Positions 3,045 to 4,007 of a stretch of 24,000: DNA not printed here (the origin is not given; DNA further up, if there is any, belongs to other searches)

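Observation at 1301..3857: Uncharacterised operon: secreted cupredoxin, B12-radical-SAM enzyme and translationally coupled diiron ferritin-like protein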

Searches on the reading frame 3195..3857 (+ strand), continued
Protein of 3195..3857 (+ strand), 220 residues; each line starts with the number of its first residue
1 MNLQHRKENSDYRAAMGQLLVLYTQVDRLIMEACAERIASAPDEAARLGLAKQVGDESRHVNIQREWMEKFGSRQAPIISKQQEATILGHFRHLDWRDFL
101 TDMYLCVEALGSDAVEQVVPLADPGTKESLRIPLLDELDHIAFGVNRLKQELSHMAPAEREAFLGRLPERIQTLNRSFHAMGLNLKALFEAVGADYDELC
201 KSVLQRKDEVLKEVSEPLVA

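Call 54: find_homologous_proteins(query=L063:5449-6900:+, max_evalue=1e-30)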
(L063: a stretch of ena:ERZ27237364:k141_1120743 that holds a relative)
Query L063:5449-6900:+ (483 aa): 4038 proteins with E <= 1e-30 among 8000 candidates; the best 120 are listed.
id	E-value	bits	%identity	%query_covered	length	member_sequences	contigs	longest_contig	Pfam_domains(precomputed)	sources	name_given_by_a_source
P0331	0.0e+0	1093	100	100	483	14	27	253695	PF04055.28,PF02310.25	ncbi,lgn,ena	-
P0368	3.3e-270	915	83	100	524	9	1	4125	PF04055.28,PF02310.25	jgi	-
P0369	1.5e-257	873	80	100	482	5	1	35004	PF04055.28,PF02310.25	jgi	-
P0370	1.7e-253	860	78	100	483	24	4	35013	PF04055.28,PF02310.25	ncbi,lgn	-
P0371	3.0e-226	770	70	100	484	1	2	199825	PF04055.28,PF02310.25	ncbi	-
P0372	3.7e-218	743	67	100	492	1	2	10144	PF04055.28,PF02310.25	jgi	jgi:radical SAM superfamily enzyme YgiQ (UPF0313 family)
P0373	1.4e-217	741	67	100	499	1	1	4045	PF04055.28,PF02310.25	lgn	-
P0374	3.2e-217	740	68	100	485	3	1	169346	PF04055.28,PF02310.25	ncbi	ncbi:MAG: B12-binding domain-containing radical SAM protein [Leptospirales bacterium]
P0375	2.1e-216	737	69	100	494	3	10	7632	PF04055.28,PF02310.25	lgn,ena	-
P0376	2.7e-216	737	66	100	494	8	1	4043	PF04055.28,PF02310.25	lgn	-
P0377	6.4e-216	736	66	100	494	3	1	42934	PF04055.28,PF02310.25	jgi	-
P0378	2.3e-215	734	66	100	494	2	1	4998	PF04055.28,PF02310.25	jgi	-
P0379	6.0e-214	729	66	100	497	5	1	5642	PF04055.28,PF02310.25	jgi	-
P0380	1.1e-213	728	65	100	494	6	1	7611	PF04055.28,PF02310.25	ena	-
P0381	3.5e-213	727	66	100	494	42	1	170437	PF04055.28,PF02310.25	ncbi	ncbi:MAG: B12-binding domain-containing radical SAM protein [Leptospirillum sp.]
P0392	1.0e-163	564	53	100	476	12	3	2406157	PF04055.28,PF02310.25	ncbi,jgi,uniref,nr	ncbi:lipid biosynthesis B12-binding/radical SAM protein [Leptospirillum ferriphilum]|jgi:radical SAM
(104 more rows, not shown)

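Call 55: find_encoding_contigs(protein=P0392, flank=7000, max_places=2)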
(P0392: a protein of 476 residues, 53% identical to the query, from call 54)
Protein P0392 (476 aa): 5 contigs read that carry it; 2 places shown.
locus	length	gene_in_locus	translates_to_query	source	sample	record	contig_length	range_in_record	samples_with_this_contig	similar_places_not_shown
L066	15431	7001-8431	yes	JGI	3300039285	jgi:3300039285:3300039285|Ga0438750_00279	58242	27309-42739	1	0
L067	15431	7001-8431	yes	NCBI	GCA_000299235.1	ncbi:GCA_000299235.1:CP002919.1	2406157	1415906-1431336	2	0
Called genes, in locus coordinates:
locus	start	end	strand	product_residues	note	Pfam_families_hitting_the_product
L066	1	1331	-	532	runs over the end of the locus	PF01656:CbiA, PF13500:AAA_26 (faint), PF07685:GATase_3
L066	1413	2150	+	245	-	-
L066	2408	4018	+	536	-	PF00920:ILVD_EDD_N, PF24877:ILV_EDD_C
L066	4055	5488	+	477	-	PF02646:RmuC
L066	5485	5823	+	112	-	PF04020:Phage_holin_4_2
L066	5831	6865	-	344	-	PF01545:Cation_efflux, PF16916:ZT_dimer (weak)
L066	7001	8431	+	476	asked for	PF02310:B12-binding, PF04055:Radical_SAM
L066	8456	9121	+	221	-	-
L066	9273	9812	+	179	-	-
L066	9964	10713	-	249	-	PF00590:TP_methylase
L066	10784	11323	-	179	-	-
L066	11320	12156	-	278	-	PF00590:TP_methylase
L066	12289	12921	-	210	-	PF00677:Lum_binding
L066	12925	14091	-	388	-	PF00383:dCMP_cyt_deam_1, PF14437:MafB19-deam, PF01872:RibD_C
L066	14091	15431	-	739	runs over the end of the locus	PF02092:tRNA_synt_2f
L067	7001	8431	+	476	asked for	PF02310:B12-binding, PF04055:Radical_SAM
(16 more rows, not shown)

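Call 56: find_encoding_contigs(protein=P0381, flank=7000, max_places=1)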
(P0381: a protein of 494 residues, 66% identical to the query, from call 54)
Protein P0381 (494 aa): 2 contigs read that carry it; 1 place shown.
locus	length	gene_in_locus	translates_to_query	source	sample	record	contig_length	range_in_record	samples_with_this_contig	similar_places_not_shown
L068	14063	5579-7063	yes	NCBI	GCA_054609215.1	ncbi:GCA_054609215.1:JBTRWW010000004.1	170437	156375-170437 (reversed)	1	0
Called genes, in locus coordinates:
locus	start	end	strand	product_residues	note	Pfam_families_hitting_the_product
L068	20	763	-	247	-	-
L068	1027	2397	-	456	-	PF05598:DUF772, PF01609:DDE_Tnp_1, PF13751:DDE_Tnp_1_6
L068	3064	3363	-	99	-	-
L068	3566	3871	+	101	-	PF00111:Fer2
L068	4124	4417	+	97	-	-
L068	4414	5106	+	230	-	PF08843:AbiEii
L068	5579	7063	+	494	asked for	PF02310:B12-binding, PF04055:Radical_SAM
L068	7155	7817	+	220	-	-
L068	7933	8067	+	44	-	-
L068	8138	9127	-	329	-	PF01545:Cation_efflux, PF16916:ZT_dimer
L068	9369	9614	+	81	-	PF02604:PhdYeFM_antitox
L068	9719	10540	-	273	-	-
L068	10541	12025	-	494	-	PF02397:Bac_transf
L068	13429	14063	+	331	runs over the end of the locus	PF07589:PEP_exosort_dom (faint)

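Call 59: search_protein_families(library=pfam, alignment_id=A2, max_evalue=1)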
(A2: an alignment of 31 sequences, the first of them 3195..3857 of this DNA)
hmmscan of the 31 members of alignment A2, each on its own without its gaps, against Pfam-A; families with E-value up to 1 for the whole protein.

A. member 1, window:3195-3857:+ (220 aa): 3 families
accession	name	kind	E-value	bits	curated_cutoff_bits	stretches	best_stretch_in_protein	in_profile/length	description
PF04305.20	DUF455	-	0.00048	20.2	34.3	1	47-171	96-223/247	Protein of unknown function (DUF455)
PF11583.14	AurF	-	0.016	14.8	29.6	1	36-176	93-235/282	P-aminobenzoate N-oxygenase AurF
PF11266.14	Ald_deCOase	-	0.017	15.4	28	1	105-201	102-201/218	Long-chain fatty aldehyde decarbonylase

B. families by the number of members that match (of 31 scanned): 25 families
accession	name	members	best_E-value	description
PF04305.20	DUF455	30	1.4e-07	Protein of unknown function (DUF455)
PF11266.14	Ald_deCOase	22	0.00098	Long-chain fatty aldehyde decarbonylase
PF11583.14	AurF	20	0.00014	P-aminobenzoate N-oxygenase AurF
PF13794.12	MiaE_2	19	7.5e-08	tRNA-(MS[2]IO[6]A)-hydroxylase (MiaE)-like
PF22277.2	EncFtn-like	13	0.0033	EncFtn-like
PF20490.3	SCGB3A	6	0.0011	Secretoglobin 3A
PF05008.21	V-SNARE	4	0.0047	Vesicle transport v-SNARE protein N-terminus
PF10410.14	DnaB_bind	4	0.025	DnaB-helicase binding domain of primase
PF00268.27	Ribonuc_red_sm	3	0.00082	Ribonucleotide reductase, small chain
PF02332.24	Phenol_Hydrox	2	0.014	Methane/Phenol/Alkene Hydroxylase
PF20135.4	DUF6525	1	0.0059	Family of unknown function (DUF6525)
PF24218.1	DUF7437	1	0.0071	Family of unknown function (DUF7437)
PF12286.13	DUF3622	1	0.028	Protein of unknown function (DUF3622)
PF14518.11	Haem_oxygenas_2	1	0.043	Iron-containing redox enzyme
PF23921.1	DUF7260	1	0.051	Domain of unknown function (DUF7260)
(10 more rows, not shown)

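Call 71: search_protein_families(library=pfam, proteins=[L008:3-815:-, L008:2312-2728:-, L008:2743-3252:-], max_evalue=0.001)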
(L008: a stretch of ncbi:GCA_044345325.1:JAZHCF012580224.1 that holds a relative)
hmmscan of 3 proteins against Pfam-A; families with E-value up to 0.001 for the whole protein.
L008:3-815:- (271 aa): 1 family
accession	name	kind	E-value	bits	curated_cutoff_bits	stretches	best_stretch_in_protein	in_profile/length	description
PF00291.31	PALP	-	3.9e-71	240.2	35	1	10-268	2-275/295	Pyridoxal-phosphate dependent enzyme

L008:2312-2728:- (138 aa): 0 families

L008:2743-3252:- (169 aa): 0 families

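Call 82: search_solved_structures(query=A2, max_evalue=0.01, show_alignments=3)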
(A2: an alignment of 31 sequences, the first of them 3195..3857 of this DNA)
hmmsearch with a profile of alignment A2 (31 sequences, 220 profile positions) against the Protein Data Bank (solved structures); distinct sequences matched with E-value up to 0.01: 3.
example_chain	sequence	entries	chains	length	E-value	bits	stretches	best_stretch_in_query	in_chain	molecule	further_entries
5k52_A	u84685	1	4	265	7.2e-05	25.6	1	105-220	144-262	Aldehyde decarbonylase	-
4z5s_A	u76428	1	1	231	0.0011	21.7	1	104-213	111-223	Aldehyde decarbonylase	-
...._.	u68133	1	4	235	0.0088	18.8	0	13-156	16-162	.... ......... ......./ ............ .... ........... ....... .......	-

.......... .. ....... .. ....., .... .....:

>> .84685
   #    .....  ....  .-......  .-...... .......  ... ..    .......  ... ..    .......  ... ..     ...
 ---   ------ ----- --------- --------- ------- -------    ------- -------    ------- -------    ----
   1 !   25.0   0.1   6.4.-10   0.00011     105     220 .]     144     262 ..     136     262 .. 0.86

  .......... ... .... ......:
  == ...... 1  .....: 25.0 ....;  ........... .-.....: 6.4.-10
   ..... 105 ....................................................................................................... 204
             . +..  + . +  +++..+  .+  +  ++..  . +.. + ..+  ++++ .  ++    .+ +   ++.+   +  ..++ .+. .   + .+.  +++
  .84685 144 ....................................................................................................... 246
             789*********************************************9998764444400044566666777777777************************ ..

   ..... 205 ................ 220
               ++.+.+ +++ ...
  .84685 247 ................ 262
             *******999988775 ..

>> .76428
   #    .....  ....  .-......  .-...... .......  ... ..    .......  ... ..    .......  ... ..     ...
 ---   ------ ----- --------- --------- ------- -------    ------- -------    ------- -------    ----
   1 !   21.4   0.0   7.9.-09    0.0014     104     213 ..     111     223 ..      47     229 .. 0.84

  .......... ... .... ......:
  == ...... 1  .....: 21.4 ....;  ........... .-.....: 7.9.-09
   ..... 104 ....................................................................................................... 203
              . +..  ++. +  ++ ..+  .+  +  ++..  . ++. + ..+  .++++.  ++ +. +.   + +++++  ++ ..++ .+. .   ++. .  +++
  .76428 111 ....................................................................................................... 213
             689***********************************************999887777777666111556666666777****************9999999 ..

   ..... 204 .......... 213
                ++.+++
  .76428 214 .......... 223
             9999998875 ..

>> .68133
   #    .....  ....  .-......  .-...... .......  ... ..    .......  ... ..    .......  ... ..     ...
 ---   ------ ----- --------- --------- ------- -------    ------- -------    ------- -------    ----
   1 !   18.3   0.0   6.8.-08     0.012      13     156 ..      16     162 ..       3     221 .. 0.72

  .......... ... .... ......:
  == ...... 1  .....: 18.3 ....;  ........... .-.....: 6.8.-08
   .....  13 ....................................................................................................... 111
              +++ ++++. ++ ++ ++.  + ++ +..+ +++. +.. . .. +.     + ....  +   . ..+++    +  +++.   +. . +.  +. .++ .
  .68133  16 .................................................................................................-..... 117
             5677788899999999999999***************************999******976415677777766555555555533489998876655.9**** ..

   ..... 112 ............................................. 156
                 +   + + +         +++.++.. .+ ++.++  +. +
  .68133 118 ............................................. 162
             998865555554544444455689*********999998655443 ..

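Call 83: search_dna_similar(query=window:3195-3857:+, collection=plasmids, mode=protein, max_evalue=0.001, max_rows=10)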
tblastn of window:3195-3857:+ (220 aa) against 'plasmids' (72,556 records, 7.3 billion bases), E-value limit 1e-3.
No match.

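Call 105: find_encoding_contigs(protein=P0001, flank=10000, max_places=2)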
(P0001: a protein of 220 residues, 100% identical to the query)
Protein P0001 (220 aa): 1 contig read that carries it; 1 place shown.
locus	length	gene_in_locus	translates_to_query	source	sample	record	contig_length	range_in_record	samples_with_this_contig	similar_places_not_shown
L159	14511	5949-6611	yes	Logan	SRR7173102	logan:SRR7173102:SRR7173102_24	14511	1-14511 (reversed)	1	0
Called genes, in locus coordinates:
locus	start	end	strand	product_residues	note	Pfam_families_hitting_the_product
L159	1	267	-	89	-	?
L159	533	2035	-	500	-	PF06537:DHOR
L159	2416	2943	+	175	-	-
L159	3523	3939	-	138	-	PF03364:Polyketide_cyc (faint)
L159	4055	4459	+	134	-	PF13473:Cupredoxin_1, PF00127:Copper-bind (weak)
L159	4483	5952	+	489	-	PF02310:B12-binding, PF04055:Radical_SAM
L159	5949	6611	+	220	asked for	-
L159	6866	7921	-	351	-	PF03704:BTAD (weak), PF12895:ANAPC3 (weak), PF13414:TPR_11, PF13432:TPR_16, PF14559:TPR_19, PF00515:TPR_1, PF13414:TPR_11, PF13578:Methyltransf_24, +13 more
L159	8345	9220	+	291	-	PF00291:PALP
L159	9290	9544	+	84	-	PF00291:PALP (weak)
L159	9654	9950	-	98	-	PF04358:DsrC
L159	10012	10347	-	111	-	-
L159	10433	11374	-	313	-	PF13401:AAA_22 (faint), PF00004:AAA, PF17866:AAA_lid_6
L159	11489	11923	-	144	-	PF00101:RuBisCO_small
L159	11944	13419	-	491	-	PF02788:RuBisCO_large_N, PF00016:RuBisCO_large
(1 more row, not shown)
